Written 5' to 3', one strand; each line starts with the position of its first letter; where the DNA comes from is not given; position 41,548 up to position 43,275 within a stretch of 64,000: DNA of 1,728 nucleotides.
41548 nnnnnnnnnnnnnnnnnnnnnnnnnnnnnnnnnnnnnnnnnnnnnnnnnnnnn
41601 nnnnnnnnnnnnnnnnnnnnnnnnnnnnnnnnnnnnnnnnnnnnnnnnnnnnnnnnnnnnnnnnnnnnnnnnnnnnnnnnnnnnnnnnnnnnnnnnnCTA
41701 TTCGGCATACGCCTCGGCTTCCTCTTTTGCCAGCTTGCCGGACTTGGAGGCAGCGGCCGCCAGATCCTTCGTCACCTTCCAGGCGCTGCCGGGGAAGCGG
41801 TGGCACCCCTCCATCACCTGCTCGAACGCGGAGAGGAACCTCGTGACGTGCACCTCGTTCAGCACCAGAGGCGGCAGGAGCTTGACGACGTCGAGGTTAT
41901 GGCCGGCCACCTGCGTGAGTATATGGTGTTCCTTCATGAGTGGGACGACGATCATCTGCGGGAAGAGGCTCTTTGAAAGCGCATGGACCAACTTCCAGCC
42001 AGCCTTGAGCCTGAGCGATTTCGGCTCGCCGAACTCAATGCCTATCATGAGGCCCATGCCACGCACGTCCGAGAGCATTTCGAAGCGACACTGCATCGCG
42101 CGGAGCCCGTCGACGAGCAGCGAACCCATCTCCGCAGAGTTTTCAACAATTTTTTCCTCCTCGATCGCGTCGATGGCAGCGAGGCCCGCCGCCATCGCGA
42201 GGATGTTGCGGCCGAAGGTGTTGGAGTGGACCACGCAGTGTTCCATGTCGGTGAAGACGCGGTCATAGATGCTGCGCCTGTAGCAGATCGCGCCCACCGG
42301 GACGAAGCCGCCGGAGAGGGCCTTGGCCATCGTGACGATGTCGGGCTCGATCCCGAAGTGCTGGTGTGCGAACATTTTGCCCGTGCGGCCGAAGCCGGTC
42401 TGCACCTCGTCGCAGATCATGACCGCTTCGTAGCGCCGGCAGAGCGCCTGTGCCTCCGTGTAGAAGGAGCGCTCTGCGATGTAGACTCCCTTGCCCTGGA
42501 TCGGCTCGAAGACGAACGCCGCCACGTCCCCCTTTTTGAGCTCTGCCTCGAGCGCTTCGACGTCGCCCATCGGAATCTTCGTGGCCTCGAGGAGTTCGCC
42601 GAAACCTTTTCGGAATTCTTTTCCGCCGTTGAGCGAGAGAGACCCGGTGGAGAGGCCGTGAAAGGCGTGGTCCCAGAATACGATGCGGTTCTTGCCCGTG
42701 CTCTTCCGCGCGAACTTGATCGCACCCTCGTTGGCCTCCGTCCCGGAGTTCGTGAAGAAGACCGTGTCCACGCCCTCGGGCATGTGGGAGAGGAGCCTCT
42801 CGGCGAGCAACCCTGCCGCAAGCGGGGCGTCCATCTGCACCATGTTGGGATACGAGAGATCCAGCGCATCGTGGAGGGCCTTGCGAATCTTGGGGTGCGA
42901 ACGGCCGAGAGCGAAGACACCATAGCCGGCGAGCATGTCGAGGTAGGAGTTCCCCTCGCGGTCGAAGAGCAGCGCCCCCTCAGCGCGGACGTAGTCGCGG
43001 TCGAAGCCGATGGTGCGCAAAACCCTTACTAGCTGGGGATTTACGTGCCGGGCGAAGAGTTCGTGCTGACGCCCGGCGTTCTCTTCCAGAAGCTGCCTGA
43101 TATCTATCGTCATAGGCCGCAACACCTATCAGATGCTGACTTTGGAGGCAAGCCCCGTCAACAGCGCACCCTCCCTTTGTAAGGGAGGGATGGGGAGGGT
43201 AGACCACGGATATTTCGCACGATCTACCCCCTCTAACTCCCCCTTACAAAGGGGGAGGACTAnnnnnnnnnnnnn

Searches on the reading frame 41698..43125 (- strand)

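Call 61: search_protein_families(library=pfam, proteins=[window:41698-43125:-], max_evalue=0.001)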
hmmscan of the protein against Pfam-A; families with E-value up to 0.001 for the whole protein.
window:41698-43125:- (475 aa): 2 families
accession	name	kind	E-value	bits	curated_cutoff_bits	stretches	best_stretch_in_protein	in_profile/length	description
PF00202.27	Aminotran_3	-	4.5e-93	312.6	30.5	1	44-437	12-402/403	Aminotransferase class-III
PF00155.27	Aminotran_1_2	-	0.00032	20.5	19.7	1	116-364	62-311/361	Aminotransferase class I and II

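Call 62: search_protein_families(library=ncbifam, proteins=[window:41698-43125:-], max_evalue=0.00001)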
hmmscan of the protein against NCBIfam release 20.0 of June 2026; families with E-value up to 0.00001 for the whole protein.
window:41698-43125:- (475 aa): 69 families (the best 25 are shown)
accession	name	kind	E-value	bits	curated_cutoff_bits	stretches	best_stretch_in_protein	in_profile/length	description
NF053554.1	prodigi_MAP_PigE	equivalog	5.2e-121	405.5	850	2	19-367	378-729/837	prodigiosin MAP biosynthesis aminotransferase PigE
TIGR00707.1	argD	subfamily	1.6e-87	293.8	410.05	1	45-438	13-380/381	acetylornithine/succinylornithine family transaminase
NF004426.0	PRK05769.1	equivalog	2.6e-85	286.8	552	2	193-439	214-438/441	acetyl ornithine aminotransferase family protein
NF002797.0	PRK02936.1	equivalog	5.6e-82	275.5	496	1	44-439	14-378/385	acetylornithine transaminase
NF002874.0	PRK03244.1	equivalog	7.1e-82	275.3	457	1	45-439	29-393/399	acetylornithine transaminase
NF005993.0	PRK08117.1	subfamily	1.1e-80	271.4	574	2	192-439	199-428/433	aspartate aminotransferase family protein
NF002325.0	PRK01278.1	subfamily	1.5e-79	267.5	372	1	44-440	16-388/395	acetylornithine transaminase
NF008570.0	PRK11522.1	equivalog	4.5e-79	266.2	612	1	21-439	44-455/464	putrescine aminotransferase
NF042418.1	LysJ_Th_th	equivalog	2e-78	264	700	1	45-438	22-385/386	[LysW]-aminoadipate semialdehyde transaminase LysJ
NF003273.0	PRK04260.1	equivalog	1.3e-70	237.9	616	1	44-370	14-330/376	acetylornithine transaminase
TIGR01885.1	Orn_aminotrans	equivalog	1e-68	231.9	378.4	1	46-438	24-401/402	ornithine--oxo-acid transaminase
NF045491.1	LysJ_Sulfobales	equivalog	2.1e-68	231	700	1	45-366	14-328/386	[LysW]-aminoadipate semialdehyde/glutamate semialdehyde transaminase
NF003468.0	PRK05093.1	subfamily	4e-68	230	522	1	46-439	28-400/405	acetylornithine/succinyldiaminopimelate transaminase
TIGR03372.1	putres_am_tran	equivalog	1.9e-66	224.8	658.65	1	22-367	33-390/442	putrescine aminotransferase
NF049939.1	HyAminethphonNHLyPbfA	equivalog_domain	3.5e-66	223.5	525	1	47-377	49-391/442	(R)-1-hydroxy-2-aminoethylphosphonate ammonia-lyase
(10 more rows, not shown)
